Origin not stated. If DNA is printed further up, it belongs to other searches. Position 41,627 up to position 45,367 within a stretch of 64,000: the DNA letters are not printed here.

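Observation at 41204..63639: Candidate surface-protein O-glycosylation / S-layer assembly locus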

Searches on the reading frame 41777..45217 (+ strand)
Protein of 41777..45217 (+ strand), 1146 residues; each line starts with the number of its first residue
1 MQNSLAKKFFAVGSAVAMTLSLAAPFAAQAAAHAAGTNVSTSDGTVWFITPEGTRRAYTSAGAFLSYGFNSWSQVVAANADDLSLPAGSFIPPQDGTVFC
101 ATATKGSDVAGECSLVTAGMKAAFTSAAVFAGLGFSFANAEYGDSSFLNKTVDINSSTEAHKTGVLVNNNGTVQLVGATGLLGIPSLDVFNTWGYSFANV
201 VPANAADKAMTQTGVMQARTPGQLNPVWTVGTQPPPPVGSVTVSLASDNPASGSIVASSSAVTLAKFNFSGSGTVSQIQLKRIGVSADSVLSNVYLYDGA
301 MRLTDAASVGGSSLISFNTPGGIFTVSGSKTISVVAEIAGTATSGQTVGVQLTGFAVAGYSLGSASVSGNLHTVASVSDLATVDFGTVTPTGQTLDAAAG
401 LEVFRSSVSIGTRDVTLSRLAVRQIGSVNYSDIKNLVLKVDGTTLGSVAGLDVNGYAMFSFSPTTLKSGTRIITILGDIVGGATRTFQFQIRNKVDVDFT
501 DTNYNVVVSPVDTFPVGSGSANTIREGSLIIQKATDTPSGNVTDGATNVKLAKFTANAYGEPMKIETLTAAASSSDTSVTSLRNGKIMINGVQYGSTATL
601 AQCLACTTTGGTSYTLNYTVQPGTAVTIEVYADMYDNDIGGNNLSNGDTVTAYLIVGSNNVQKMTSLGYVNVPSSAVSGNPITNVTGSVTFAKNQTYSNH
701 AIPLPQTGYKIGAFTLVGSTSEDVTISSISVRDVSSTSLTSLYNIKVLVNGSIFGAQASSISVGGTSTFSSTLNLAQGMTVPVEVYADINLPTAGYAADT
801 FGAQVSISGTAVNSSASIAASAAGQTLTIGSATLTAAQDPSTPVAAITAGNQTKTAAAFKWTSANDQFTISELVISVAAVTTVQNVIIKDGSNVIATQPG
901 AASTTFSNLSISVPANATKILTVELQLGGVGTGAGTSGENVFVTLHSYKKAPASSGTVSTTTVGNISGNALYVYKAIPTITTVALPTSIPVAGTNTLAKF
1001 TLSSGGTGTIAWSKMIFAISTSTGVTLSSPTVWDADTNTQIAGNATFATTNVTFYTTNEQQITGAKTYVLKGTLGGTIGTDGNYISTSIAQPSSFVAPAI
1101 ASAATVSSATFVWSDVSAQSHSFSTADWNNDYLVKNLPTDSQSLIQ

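Call 3: search_protein_families(library=pfam, proteins=[window:41777-45217:+], max_evalue=0.01)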
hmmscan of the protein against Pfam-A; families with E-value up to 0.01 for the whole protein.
window:41777-45217:+ (1146 aa): 0 families

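Call 7: search_protein_families(library=ncbifam, proteins=[window:41777-45217:+], max_evalue=0.01)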
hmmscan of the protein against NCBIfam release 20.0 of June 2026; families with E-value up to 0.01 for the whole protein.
window:41777-45217:+ (1146 aa): 0 families

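Call 17: find_related_loci(query=A1, collection=genome_contigs, flank=10000)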
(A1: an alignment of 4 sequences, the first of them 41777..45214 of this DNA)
Query A1 (1146 aa) in genome_contigs; peptide patterns used: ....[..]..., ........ (x = any residue, [..] = any of these).
168 stretches matched a pattern; 93 encode a relative of the query (tblastn E <= 1e-3); the best 80 are kept; 79 distinct loci.
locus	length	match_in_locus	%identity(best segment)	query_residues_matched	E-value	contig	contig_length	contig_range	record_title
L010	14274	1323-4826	64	1-1146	0e+0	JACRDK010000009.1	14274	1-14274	MAG: Candidatus Doudnabacteria bacterium isolate NC_groundwater_1670_Pr3_B-0.1um_42_13 SR-2_scaffold_141_1088285, whole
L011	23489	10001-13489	63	1-1144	0e+0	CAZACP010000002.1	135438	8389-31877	MAG TPA_asm: uncultured Candidatus Saccharibacteria bacterium isolate SRP135725_co1_375 genome assembly, contig: NODE_55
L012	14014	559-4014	63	1-1144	0e+0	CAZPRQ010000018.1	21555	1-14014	MAG TPA_asm: uncultured Candidatus Saccharibacteria bacterium isolate SRP286056_co1_790 genome assembly, contig: NODE_28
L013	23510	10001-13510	62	1-1146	0e+0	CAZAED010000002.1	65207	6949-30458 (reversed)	MAG TPA_asm: uncultured Candidatus Saccharibacteria bacterium isolate SRP342105_co1_329 genome assembly, contig: NODE_54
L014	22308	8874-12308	60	1-1144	0e+0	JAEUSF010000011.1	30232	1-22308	MAG: Candidatus Doudnabacteria bacterium isolate new MAG-296 NODE_11_length_30232_cov_5.404842, whole genome shotgun seq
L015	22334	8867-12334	60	1-1146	0e+0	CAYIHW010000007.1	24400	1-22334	MAG TPA_asm: uncultured Candidatus Saccharibacteria bacterium isolate ERP119705_co23_139 genome assembly, contig: NODE_1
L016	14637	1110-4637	60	1-1146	0e+0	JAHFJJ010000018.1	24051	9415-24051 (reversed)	MAG: Candidatus Doudnabacteria bacterium isolate nzgw383 NODE_2234_length_24052_cov_3.689023, whole genome shotgun seque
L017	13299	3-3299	62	58-1146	0e+0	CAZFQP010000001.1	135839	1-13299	MAG TPA_asm: uncultured Candidatus Saccharibacteria bacterium isolate SRP278252_co1_731 genome assembly, contig: NODE_11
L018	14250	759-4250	59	1-1146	0e+0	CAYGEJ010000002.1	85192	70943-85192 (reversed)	MAG TPA_asm: uncultured Candidatus Saccharibacteria bacterium isolate ERP113451_co1_281 genome assembly, contig: NODE_16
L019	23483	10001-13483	58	1-1144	0e+0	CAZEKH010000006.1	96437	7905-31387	MAG TPA_asm: uncultured Candidatus Saccharibacteria bacterium isolate SRP292972_co3_39 genome assembly, contig: NODE_259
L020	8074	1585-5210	62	1-1146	0e+0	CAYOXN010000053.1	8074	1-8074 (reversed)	MAG TPA_asm: uncultured Candidatus Saccharibacteria bacterium isolate SRP286056_co1_736 genome assembly, contig: NODE_11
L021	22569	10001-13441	51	1-1144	0e+0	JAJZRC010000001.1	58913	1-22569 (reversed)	MAG: bacterium isolate SKS1.bin76 NODE_831_length_58913_cov_2.509458, whole genome shotgun sequence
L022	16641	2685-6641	48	1-1144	0e+0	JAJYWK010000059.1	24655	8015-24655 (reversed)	MAG: bacterium isolate FK3.bin112 NODE_3945_length_24655_cov_2.732265, whole genome shotgun sequence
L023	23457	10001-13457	62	1-1144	0e+0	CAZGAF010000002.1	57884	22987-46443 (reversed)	MAG TPA_asm: uncultured Candidatus Saccharibacteria bacterium isolate SRP170004_co1_518 genome assembly, contig: NODE_62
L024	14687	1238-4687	45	1-1146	0e+0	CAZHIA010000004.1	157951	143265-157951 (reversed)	MAG TPA_asm: uncultured Candidatus Saccharibacteria bacterium isolate SRP257259_co1_13 genome assembly, contig: NODE_76_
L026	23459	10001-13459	43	1-1138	0e+0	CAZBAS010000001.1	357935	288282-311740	MAG TPA_asm: uncultured Candidatus Saccharibacteria bacterium isolate SRP278252_co1_116 genome assembly, contig: NODE_12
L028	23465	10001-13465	42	1-1138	0e+0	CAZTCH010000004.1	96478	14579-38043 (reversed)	MAG TPA_asm: uncultured Candidatus Saccharibacteria bacterium isolate SRP286056_co1_73 genome assembly, contig: NODE_162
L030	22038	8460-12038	42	1-1146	0e+0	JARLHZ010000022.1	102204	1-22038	MAG: Candidatus Doudnabacteria bacterium isolate MAG_CO250 MetaCoAG_Bin_250_Oxic_k141_945124, whole genome shotgun seque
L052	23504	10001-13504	55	1-1146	0e+0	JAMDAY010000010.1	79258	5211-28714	MAG: Patescibacteria group bacterium isolate FK_Sedi_B_Bin.235 NODE_626_length_79258_cov_30.6789, whole genome shotgun s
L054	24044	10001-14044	42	1-1146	0e+0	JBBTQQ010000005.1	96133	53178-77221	MAG: Patescibacteria group bacterium isolate H41-bin257_1 H41_bin257_1_000000000005, whole genome shotgun sequence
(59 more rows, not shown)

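Call 24: find_homologous_proteins(query=window:41777-45217:+)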
Query window:41777-45217:+ (1146 aa): 642 proteins with E <= 0.001 among 8000 candidates; the best 120 are listed.
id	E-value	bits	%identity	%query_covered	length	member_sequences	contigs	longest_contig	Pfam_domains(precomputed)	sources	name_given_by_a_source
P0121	0.0e+0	2391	100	100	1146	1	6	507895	-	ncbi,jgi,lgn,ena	-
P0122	0.0e+0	1521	65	100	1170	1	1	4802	-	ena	-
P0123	0.0e+0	1500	64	100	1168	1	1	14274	-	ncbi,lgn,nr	ncbi:MAG: hypothetical protein HY918_01710 [Candidatus Doudnabacteria bacterium]|nr:hypothetical pro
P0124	0.0e+0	1450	62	100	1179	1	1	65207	-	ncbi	-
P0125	0.0e+0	1434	62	100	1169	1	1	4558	-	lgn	-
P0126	0.0e+0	1430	61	100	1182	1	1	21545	-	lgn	-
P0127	0.0e+0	1411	60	100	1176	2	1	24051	-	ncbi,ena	-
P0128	0.0e+0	1411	61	100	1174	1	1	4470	-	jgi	jgi:hypothetical protein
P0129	0.0e+0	1402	61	100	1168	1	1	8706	-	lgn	-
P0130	0.0e+0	1400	61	100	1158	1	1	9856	-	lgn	-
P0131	0.0e+0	1392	61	100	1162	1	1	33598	-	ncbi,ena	-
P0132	0.0e+0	1384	60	100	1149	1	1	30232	-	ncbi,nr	ncbi:MAG: hypothetical protein JNN11_04925 [Candidatus Doudnabacteria bacterium]|nr:hypothetical pro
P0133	0.0e+0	1377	60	100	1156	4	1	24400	-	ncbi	-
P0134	0.0e+0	1376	59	100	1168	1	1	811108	-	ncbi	-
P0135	0.0e+0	1368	61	100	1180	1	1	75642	-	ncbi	-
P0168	4.2e-271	921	48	97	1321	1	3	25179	-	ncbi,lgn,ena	-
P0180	5.0e-241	821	44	95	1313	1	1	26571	-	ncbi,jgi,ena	-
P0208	3.2e-214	732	47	79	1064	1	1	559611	PF01471.24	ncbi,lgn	-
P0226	5.4e-203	695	47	79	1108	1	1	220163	PF01471.24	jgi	jgi:peptidoglycan hydrolase-like protein with peptidoglycan-binding domain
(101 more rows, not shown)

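Call 26: search_protein_families(library=pfam, proteins=[P0208, P0226, P0168, P0180], max_evalue=0.01)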
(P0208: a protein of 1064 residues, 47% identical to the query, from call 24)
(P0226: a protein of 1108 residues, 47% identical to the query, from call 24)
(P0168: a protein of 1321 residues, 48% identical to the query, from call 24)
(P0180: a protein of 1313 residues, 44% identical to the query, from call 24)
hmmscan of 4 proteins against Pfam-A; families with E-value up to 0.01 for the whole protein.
P0208 (1064 aa): 2 families
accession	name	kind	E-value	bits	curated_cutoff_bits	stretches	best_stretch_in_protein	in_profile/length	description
PF01471.23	PG_binding_1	-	1.1e-07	32.3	23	1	59-91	20-52/57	Putative peptidoglycan binding domain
PF09374.15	PG_binding_3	-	0.00083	19.9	24.6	1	50-80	3-39/76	Predicted Peptidoglycan domain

P0226 (1108 aa): 1 family
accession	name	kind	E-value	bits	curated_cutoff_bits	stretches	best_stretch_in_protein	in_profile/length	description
PF01471.23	PG_binding_1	-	2.1e-08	34.6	23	1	70-108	19-57/57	Putative peptidoglycan binding domain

P0168 (1321 aa): 0 families

P0180 (1313 aa): 0 families

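Call 48: predict_structure(alignment_id=A3)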
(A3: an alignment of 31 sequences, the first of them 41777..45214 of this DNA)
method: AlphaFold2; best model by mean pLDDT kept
length: 1146 residues; sequences in the alignment: 31
mean_pLDDT: 84.3   pTM: 0.41
mean pLDDT of the five models: 84.3, 84.3, 84.1, 82.7, 81.6
residues with pLDDT >= 90: 440; 70-90: 608; 50-70: 59; < 50: 39
segments of 3 or more residues with pLDDT < 50: 1-30, 229-237
pLDDT, mean of each block of 10 residues (from residue 1): 31 26 32 75 81 77 61 76 78 80 83 86 90 88 80 89 91 85 81 79 88 76 57 47 86 78 89 87 87 84 80 82 81 88 86 83 83 81 90 86 94 89 90 92 91 85 90 93 86 86 83 86 87 93 89 92 91 90 93 90 77 92 89 83 86 89 86 92 89 88 84 92 91 77 91 89 87 90 91 66 91 88 87 89 85 93 92 92 94 93 92 93 93 84 93 87 86 89 90 92 87 91 88 93 85 91 92 83 85 71 80 87 86 79 88
secondary structure, 60 per line:
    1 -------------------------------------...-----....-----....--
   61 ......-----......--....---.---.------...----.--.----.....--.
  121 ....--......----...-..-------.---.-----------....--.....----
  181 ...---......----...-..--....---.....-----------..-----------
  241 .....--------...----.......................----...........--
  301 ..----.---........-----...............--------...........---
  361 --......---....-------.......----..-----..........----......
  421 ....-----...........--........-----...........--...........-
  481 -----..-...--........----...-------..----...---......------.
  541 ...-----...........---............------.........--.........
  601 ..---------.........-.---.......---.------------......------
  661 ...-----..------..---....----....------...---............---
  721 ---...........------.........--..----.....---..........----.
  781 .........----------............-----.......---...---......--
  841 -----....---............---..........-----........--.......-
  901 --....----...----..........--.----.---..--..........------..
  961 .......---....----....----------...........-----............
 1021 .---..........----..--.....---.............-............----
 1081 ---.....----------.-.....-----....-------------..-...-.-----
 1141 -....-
elements in order (helices of 4 or more, strands of 3 or more residues): E38-40 E46-49 E55-58 H61-66 E75-77 H80-83 E98-100 E113-117 E120-124 H127-132 E166-169 E172-176 E181-183 H187-192 H205-208 E212-216 E241-245 E254-256 E261-283 E291-298 E314-318 E324-338 E347-357 E363-368 E372-375 E383-389 E401-410 E415-424 E433-440 E443-450 E456-466 E469-479 E489-491 E497-501 E506-508 E522-524 E528-533 E540-543 E549-559 E563-574 E581-589 E592-602 E612-620 E626-632 E649-654 E661-663 E682-685 E690-693 E700-702 E706-717 E724-734 E741-749 E758-762 E766-775 E780-789 E800-811 E817-823 E827-829 E833-838 E846-849 E853-864 E868-877 E883-890 E893-899 E903-906 E911-913 E918-927 E943-952 E959-967 E971-974 E979-982 E993-1003 E1009-1021 E1025-1034 E1043-1047 E1051-1063 E1065-1076 E1084-1088 H1101-1105 E1111-1114 E1142-1145

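Call 52: fold_search(model_id=the predicted structure, library=pdb)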
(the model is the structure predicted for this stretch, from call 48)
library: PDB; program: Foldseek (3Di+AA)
matches with E <= 10: 1564; with E <= 0.001: 184
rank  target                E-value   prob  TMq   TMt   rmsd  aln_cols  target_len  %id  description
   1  9ijj_h                6.2e-15  1.00  0.12  0.10  48.1       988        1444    8  In situ structure of the central apparatus in mouse sperm axoneme. (released 2025-06-04)
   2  7sqc_O0               3.0e-14  1.00  0.10  0.10  37.7      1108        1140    8  Ciliary C1 central pair apparatus isolated from Chlamydomonas reinhardtii (released 2022-04-13)
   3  9ijj_O                3.3e-14  1.00  0.14  0.13  33.1       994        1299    8  In situ structure of the central apparatus in mouse sperm axoneme. (released 2025-06-04)
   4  9ijj_4J               1.2e-12  1.00  0.11  0.14  29.4       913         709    8  In situ structure of the central apparatus in mouse sperm axoneme. (released 2025-06-04)
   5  8beg_B                1.6e-12  1.00  0.13  0.20  22.9       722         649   11  Structure of Ig-like domains from PrgB (released 2022-11-30)
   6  5a42                  1.6e-12  1.00  0.09  0.07  54.4       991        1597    9  Cryo-EM single particle 3D reconstruction of the native conformation of E. coli alpha-2-macroglobulin (ECAM) (released 2015-07-29)
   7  9ijj_4A               2.8e-12  1.00  0.10  0.05  42.3      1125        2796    6  In situ structure of the central apparatus in mouse sperm axoneme. (released 2025-06-04)
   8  8beg_A                3.8e-12  1.00  0.13  0.19  23.9       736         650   10  Structure of Ig-like domains from PrgB (released 2022-11-30)
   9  9ijj_4H               5.7e-12  1.00  0.12  0.05  31.6      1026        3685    9  In situ structure of the central apparatus in mouse sperm axoneme. (released 2025-06-04)
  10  4rtd                  2.2e-11  1.00  0.08  0.09  50.7       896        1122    8  Escherichia coli alpha-2-macroglobulin activated by porcine elastase (released 2015-07-15)
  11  8wa2_F                7.2e-11  1.00  0.14  0.12  29.7       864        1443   13  cryo-EM structure of native mastigonemes isolated from Chlamydomonas reinhardtii at 3.0 angstrom resolution (released 2024-04-10)
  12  6h04_A                1.4e-10  1.00  0.10  0.10  42.1       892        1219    7  Closed conformation of the Membrane Attack Complex (released 2018-12-19)
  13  9u5z_E                1.7e-10  1.00  0.12  0.10  48.0       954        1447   10  C3 convertases zymogen C4b2 in activation state (released 2026-01-14)
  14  3pvm_A                1.7e-10  1.00  0.09  0.07  47.8      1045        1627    9  Structure of Complement C5 in Complex with CVF (released 2011-01-19)
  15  3cu7_A                2.0e-10  1.00  0.09  0.07  48.9      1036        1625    8  Human Complement Component 5 (released 2008-06-10)
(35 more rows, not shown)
